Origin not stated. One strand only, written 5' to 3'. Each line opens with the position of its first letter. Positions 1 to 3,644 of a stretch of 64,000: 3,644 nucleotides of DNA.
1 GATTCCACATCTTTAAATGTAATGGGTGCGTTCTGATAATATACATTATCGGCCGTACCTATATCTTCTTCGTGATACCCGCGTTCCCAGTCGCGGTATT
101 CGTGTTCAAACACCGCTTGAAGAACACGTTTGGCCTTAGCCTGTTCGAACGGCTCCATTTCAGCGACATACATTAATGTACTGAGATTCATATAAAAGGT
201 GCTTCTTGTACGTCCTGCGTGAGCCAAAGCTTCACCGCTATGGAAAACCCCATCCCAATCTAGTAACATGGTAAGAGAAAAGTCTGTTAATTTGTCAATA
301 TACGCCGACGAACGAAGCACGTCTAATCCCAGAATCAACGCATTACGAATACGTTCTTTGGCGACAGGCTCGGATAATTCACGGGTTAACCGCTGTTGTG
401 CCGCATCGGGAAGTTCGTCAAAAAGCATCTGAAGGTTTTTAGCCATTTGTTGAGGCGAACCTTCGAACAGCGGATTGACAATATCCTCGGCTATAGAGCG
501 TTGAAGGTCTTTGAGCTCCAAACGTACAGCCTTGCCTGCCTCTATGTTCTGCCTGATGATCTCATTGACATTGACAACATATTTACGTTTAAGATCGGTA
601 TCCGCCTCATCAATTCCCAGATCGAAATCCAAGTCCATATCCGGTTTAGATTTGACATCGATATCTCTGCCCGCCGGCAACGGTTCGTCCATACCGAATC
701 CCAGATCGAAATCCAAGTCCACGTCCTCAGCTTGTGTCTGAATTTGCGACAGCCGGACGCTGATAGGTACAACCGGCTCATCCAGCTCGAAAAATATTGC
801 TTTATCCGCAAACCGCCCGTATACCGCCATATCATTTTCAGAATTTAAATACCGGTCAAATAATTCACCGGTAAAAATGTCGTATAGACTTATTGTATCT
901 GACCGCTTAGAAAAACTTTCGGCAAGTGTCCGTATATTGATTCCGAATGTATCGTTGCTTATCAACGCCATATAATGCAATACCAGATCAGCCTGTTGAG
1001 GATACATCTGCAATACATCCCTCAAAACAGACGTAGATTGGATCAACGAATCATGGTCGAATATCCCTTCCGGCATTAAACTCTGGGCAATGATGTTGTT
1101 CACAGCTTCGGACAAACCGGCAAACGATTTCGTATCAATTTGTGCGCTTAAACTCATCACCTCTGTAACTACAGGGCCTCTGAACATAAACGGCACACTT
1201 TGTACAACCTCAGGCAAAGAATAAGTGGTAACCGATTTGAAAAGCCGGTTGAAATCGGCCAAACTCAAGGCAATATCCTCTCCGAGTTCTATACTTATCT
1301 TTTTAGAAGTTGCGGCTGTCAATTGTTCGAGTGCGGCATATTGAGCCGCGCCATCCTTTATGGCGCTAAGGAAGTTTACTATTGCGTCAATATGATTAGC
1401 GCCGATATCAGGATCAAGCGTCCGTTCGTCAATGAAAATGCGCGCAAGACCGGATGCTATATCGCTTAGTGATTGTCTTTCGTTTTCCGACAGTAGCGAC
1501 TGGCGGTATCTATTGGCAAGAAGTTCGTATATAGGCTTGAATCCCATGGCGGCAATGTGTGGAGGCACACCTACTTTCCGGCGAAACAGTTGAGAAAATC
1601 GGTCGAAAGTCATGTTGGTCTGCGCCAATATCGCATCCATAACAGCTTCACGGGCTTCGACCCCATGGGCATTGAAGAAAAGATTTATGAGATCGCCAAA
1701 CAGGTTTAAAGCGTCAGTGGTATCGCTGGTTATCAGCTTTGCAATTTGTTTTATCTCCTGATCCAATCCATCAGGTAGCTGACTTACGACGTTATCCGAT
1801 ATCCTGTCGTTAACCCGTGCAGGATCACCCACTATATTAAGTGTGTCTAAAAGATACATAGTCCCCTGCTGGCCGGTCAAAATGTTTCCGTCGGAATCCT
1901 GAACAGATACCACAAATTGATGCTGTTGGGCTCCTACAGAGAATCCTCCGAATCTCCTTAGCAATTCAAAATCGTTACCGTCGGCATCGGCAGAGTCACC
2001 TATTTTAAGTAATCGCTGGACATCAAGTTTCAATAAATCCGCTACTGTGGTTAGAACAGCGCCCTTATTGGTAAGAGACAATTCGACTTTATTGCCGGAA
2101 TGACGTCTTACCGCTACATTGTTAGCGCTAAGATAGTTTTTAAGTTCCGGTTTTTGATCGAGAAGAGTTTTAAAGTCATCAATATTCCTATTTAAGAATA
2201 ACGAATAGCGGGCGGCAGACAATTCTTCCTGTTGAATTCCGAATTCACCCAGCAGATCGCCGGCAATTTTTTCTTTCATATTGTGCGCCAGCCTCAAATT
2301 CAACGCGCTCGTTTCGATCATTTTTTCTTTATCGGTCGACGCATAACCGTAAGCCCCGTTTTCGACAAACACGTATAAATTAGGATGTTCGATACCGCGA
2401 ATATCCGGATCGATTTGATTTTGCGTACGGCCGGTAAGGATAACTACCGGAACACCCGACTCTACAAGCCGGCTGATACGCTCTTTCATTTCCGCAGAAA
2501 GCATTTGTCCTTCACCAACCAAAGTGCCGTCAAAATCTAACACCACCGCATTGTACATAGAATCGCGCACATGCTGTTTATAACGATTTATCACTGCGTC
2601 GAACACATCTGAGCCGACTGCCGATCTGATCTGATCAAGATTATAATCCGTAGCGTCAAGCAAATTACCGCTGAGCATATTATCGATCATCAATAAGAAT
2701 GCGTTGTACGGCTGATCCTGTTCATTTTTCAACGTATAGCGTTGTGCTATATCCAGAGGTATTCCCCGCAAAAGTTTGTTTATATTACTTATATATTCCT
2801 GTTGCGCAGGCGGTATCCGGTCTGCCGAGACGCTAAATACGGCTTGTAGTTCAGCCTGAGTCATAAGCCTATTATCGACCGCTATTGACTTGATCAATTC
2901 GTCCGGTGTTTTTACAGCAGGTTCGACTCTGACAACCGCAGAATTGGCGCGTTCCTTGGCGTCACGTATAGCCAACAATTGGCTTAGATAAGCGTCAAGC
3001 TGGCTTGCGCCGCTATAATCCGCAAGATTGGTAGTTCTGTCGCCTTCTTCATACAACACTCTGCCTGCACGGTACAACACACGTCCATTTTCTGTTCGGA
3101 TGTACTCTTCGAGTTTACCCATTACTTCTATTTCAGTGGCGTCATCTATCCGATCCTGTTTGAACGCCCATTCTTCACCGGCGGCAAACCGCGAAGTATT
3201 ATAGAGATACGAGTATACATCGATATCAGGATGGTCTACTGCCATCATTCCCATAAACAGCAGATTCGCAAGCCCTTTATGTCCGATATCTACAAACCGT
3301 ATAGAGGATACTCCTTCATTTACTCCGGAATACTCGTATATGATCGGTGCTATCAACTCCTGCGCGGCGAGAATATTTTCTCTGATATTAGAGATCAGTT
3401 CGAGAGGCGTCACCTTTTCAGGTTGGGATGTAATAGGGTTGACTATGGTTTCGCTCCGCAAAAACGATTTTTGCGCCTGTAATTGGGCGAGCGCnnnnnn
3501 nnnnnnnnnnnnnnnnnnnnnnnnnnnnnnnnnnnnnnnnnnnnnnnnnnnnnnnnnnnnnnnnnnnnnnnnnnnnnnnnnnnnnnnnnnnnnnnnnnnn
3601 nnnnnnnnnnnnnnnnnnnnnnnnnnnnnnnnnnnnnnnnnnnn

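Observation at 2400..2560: HAD-IIB (Cof/sugar-phosphatase-like) domain embedded in the giant secreted protein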

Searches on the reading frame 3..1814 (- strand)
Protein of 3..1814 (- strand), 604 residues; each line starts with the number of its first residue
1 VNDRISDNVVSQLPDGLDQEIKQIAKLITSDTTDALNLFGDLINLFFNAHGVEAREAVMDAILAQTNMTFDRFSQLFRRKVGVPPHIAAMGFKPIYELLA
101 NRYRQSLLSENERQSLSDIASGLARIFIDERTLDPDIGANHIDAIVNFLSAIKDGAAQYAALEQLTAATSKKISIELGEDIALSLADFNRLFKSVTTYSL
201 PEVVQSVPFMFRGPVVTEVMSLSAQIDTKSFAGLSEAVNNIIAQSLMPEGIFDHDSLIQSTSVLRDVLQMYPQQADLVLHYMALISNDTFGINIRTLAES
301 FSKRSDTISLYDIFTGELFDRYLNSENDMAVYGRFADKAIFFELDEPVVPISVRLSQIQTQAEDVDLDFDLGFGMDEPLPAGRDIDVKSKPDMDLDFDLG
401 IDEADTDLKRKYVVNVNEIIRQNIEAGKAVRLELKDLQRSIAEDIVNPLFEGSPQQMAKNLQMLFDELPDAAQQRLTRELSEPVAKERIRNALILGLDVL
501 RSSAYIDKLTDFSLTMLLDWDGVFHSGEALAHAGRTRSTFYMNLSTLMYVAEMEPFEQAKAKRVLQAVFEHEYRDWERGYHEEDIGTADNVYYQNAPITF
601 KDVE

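Call 64: search_protein_families(library=pfam, proteins=[window:3-1814:-], max_evalue=1)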
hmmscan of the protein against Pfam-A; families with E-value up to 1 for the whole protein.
window:3-1814:- (604 aa): 1 family
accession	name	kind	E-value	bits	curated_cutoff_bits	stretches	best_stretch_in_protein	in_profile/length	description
PF23948.1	ARM_5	-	0.0034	16.7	27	1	215-277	46-109/419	ARM-like repeat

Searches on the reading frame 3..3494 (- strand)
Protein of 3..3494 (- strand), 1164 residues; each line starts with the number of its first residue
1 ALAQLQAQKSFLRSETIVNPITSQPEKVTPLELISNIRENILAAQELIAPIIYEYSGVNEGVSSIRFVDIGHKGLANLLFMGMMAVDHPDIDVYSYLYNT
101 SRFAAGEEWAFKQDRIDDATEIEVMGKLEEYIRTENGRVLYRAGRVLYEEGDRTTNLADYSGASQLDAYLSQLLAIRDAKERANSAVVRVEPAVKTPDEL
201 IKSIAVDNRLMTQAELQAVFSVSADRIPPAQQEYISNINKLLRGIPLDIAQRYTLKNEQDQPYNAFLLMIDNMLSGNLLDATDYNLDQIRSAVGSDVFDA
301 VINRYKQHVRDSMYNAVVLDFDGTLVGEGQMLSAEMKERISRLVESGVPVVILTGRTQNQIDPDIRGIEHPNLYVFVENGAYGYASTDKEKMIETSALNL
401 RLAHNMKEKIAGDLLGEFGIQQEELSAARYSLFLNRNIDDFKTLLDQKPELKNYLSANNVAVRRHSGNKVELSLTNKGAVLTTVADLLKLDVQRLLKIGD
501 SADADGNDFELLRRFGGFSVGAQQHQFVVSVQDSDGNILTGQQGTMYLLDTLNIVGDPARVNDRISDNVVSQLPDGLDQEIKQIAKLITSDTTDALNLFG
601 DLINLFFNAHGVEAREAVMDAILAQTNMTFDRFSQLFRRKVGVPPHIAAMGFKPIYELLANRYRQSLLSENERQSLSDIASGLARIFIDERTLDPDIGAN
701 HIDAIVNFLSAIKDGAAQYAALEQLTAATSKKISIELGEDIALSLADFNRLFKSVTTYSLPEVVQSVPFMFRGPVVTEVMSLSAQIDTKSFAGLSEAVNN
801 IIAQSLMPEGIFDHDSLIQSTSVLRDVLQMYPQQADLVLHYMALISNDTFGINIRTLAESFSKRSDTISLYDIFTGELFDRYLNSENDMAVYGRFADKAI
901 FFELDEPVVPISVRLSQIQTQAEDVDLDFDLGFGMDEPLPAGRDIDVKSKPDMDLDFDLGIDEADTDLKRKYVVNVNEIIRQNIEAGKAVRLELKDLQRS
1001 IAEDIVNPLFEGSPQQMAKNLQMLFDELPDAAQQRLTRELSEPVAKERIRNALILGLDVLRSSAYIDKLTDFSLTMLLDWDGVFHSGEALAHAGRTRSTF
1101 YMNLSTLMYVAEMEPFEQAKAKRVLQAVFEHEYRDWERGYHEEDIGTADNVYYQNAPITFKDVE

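Call 30: search_protein_representatives(protein=window:3-3494:-)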
Query: 1164 residues. Proteins with E-value up to 0.001 (for the whole library): 120; up to 1e-10: 15; up to 1e-30: 6. The best 120 are listed.
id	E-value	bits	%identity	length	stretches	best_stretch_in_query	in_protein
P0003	0.0e+00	1047.0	41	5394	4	2-874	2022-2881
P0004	9.6e-257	871.3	36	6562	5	27-881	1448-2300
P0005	8.3e-118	411.3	36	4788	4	962-1164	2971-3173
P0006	1.8e-102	360.5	50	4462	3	962-1163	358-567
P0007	1.8e-89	317.5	34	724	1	15-531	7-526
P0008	9.6e-36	139.6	39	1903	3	967-1139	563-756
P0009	4.6e-25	104.2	38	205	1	83-248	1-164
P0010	4.6e-21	91.0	44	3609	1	968-1149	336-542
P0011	2.2e-14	68.8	35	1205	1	303-569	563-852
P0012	3.0e-13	65.1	33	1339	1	304-556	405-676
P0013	1.1e-12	63.2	27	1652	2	306-559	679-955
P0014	2.2e-12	62.2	37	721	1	968-1149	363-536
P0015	5.2e-12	61.0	32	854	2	307-524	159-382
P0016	1.9e-11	59.2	40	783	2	470-555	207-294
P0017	9.5e-11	56.8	32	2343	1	303-555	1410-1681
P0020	4.3e-09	51.3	32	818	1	311-552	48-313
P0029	5.1e-08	47.8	30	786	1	311-563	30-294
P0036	3.4e-07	45.0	27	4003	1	184-531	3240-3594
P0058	7.3e-06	40.7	25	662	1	301-554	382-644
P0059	9.4e-06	40.3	31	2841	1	310-522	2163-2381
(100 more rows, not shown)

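Call 45: search_protein_families(library=pfam, proteins=[P0016, P0020, P0029, P0012, P0017, P0013, P0011, P0058], max_evalue=0.001)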
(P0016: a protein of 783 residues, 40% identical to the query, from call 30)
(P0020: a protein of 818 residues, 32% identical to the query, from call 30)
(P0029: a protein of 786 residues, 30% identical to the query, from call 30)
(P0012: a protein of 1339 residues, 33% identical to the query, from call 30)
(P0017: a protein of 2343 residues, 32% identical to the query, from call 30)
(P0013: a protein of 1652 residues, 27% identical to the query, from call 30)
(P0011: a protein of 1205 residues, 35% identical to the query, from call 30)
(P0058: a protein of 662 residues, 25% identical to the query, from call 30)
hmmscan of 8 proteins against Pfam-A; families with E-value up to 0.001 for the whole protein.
P0016 (783 aa): 3 families
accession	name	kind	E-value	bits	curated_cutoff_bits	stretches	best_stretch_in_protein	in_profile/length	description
PF08282.18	Hydrolase_3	-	3.7e-12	46.9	20.9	1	34-110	1-66/255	haloacid dehalogenase-like hydrolase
PF00702.32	Hydrolase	-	1.7e-05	25.7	26.4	1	31-239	1-181/191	haloacid dehalogenase-like hydrolase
PF02358.22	Trehalose_PPase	-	3.3e-05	23.6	27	1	36-252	2-206/235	Trehalose-phosphatase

P0020 (818 aa): 1 family
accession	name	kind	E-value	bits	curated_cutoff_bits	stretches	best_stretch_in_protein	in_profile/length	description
PF08282.18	Hydrolase_3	-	0.00051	20.3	20.9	0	54-104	1-50/255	haloacid dehalogenase-like hydrolase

P0029 (786 aa): 3 families
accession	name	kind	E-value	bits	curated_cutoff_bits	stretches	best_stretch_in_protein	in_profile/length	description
PF08282.18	Hydrolase_3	-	2.3e-14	54.2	20.9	1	36-124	1-81/255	haloacid dehalogenase-like hydrolase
PF05116.19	S6PP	-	2.9e-09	37.3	20.3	1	169-258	130-212/247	Sucrose-6F-phosphate phosphohydrolase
PF00156.33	Pribosyltran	-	0.00044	20.1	26.3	1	566-685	16-124/158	Phosphoribosyl transferase domain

P0012 (1339 aa): 2 families
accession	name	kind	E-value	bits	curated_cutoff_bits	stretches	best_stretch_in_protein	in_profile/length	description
PF08282.18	Hydrolase_3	-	3.1e-16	60.3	20.9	1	417-643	1-230/255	haloacid dehalogenase-like hydrolase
PF05116.19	S6PP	-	1.4e-05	25.3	20.3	0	552-635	125-199/247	Sucrose-6F-phosphate phosphohydrolase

P0017 (2343 aa): 3 families
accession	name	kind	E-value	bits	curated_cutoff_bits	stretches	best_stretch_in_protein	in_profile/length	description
PF08282.18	Hydrolase_3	-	3e-16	60.4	20.9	1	1423-1643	1-223/255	haloacid dehalogenase-like hydrolase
PF05116.19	S6PP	-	7.1e-05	22.9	20.3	0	1423-1474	5-56/247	Sucrose-6F-phosphate phosphohydrolase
PF00702.32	Hydrolase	-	0.00045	21.1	26.4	0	1422-1640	3-188/191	haloacid dehalogenase-like hydrolase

P0013 (1652 aa): 3 families
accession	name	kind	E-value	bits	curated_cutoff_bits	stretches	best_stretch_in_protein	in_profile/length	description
PF08282.18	Hydrolase_3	-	5e-27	95.7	20.9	3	856-912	170-223/255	haloacid dehalogenase-like hydrolase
PF00702.32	Hydrolase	-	1.4e-09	39.1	26.4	0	686-897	1-180/191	haloacid dehalogenase-like hydrolase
PF05116.19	S6PP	-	3.2e-08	33.9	20.3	0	535-607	131-200/247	Sucrose-6F-phosphate phosphohydrolase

P0011 (1205 aa): 6 families
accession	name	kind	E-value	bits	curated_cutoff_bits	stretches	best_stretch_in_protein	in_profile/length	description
PF13646.12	HEAT_2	-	1.8e-20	73.4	27.7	2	236-324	1-88/88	HEAT repeats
PF08282.18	Hydrolase_3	-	3.9e-12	46.9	20.9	1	710-795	145-223/255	haloacid dehalogenase-like hydrolase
PF13513.12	HEAT_EZ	-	1.3e-06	29.2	27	0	299-326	29-55/55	HEAT-like repeat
PF02985.28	HEAT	-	1.2e-05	25.5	23.5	0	300-327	2-28/31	HEAT repeat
PF03130.22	HEAT_PBS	-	1.4e-05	25.6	20.9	0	144-170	3-27/27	PBS lyase HEAT-like repeat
PF05116.19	S6PP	-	1.5e-05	25.1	20.3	1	716-805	126-212/247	Sucrose-6F-phosphate phosphohydrolase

P0058 (662 aa): 2 families
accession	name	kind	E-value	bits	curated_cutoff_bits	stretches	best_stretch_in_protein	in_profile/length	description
PF01380.27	SIS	-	1.5e-09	38.2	25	1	36-125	5-97/131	SIS domain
PF08282.18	Hydrolase_3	-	2.7e-05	24.5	20.9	1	398-470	1-66/255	haloacid dehalogenase-like hydrolase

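Call 73: list_cluster_members(proteins=[P0003, P0004, P0005, P0006, P0012, P0013, P0017, P0036, P0059, P0029])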
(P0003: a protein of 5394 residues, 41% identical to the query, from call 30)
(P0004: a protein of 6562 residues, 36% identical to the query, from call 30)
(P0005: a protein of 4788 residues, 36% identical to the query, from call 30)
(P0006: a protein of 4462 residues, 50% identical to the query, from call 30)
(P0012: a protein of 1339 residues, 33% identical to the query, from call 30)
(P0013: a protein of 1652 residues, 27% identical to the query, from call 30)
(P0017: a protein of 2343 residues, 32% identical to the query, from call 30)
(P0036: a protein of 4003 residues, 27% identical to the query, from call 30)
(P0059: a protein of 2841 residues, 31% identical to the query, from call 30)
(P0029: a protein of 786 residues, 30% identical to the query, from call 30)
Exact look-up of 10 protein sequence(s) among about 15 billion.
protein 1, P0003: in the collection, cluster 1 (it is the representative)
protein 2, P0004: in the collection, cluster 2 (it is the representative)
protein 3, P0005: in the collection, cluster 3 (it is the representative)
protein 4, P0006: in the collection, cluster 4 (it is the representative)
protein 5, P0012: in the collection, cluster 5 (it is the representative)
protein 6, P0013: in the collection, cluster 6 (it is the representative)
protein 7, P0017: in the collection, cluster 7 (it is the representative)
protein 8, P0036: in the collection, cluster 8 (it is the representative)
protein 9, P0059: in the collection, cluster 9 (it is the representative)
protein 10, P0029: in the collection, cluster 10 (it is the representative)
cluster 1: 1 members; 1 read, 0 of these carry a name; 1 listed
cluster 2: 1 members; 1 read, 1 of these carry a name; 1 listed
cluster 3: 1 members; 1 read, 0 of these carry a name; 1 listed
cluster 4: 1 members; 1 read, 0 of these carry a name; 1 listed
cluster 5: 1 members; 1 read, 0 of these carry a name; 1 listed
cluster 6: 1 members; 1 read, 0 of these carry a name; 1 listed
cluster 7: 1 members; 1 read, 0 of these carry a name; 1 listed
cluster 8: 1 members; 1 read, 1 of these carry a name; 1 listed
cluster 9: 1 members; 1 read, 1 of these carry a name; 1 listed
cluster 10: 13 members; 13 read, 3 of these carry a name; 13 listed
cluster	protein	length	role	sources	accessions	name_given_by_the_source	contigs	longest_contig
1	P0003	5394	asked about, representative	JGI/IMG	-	-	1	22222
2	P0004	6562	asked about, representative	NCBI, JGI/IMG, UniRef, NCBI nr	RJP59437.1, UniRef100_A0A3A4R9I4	MAG: hypothetical protein C4541_06135 [Candidatus Auribacter fodinae] | Glycosyltransferase 2-like domain-containing protein n=1 Tax=Candidatus Auribacter ...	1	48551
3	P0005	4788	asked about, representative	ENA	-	-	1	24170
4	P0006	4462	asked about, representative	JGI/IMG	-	-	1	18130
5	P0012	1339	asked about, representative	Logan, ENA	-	-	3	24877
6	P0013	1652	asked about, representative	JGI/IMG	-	-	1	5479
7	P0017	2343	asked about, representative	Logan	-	-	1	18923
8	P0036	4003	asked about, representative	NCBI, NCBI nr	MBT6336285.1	HAD-IIB family hydrolase, partial [Candidatus Woesearchaeota archaeon] | HAD-IIB family hydrolase [Candidatus Woesearchaeota archaeon]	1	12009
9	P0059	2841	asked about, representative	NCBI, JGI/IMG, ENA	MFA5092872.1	MAG: HAD-IIB family hydrolase [Candidatus Omnitrophota bacterium]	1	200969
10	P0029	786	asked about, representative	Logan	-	-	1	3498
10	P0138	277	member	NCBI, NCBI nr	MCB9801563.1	MAG: phosphoribosyltransferase [Pseudomonadales bacterium] | phosphoribosyltransferase [Pseudomonadales bacterium]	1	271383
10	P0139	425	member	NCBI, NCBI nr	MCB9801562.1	MAG: HAD-IIB family hydrolase [Pseudomonadales bacterium] | HAD-IIB family hydrolase [Pseudomonadales bacterium]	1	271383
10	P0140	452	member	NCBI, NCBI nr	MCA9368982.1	HAD-IIB family hydrolase, partial [Candidatus Woesebacteria bacterium] | HAD-IIB family hydrolase [Candidatus Woesebacteria bacterium]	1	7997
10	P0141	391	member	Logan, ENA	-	-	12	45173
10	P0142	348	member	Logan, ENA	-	-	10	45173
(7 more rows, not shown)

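Call 74: search_protein_families(library=pfam, proteins=[P0005, P0006], max_evalue=0.001)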
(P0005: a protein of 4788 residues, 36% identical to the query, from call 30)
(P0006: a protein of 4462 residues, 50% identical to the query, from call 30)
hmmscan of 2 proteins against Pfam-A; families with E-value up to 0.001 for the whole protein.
P0005 (4788 aa): 0 families

P0006 (4462 aa): 5 families
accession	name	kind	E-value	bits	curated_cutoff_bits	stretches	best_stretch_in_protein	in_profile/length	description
PF00069.31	Pkinase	-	6.1e-16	59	31.7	1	3008-3181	2-167/263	Protein kinase domain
PF07714.23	PK_Tyr_Ser-Thr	-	1.3e-07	31.6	23.1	1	3008-3159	2-152/258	Protein tyrosine and serine/threonine kinase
PF03109.22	ABC1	-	6.1e-05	22.7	22.9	1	3084-3156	144-214/244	ABC1 atypical kinase-like domain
PF01163.29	RIO1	-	0.00013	22.1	22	1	3055-3154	53-149/187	RIO domain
PF00535.33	Glycos_transf_2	-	0.00058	20.3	23.3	0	706-763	2-56/168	Glycosyl transferase family 2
